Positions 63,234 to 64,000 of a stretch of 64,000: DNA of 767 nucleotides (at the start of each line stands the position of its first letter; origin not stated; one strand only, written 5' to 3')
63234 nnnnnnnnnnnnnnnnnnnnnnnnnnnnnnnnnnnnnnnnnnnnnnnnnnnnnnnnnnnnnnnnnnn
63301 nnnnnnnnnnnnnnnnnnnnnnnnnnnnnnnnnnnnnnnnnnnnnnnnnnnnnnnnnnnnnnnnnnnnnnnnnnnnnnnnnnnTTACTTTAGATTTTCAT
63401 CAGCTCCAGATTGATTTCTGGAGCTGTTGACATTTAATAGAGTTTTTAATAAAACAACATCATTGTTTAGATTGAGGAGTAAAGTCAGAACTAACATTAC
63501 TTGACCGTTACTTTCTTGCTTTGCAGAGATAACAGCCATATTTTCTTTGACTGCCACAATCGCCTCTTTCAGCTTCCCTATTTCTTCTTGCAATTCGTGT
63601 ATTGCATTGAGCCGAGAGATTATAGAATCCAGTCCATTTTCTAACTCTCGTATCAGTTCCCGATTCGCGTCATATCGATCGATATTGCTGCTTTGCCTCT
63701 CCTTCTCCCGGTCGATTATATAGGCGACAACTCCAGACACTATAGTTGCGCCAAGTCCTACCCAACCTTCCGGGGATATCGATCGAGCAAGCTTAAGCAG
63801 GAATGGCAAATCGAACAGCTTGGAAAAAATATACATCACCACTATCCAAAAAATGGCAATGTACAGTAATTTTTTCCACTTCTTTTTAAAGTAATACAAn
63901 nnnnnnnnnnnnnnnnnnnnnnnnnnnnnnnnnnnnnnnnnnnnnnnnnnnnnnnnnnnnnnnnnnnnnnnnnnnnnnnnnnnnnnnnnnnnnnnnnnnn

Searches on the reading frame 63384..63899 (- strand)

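Call 10: search_protein_families(library=phrogs, proteins=[window:63384-63899:-])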
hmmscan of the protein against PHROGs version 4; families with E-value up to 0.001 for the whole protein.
window:63384-63899:- (171 aa): 1 family
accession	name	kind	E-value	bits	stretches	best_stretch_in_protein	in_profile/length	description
phrog_36022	-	unknown function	0.00097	19.9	0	38-129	12-98/170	-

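Call 13: search_protein_families(library=pfam, proteins=[window:63384-63899:-], max_evalue=0.01)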
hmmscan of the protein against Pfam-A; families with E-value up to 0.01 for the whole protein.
window:63384-63899:- (171 aa): 0 families
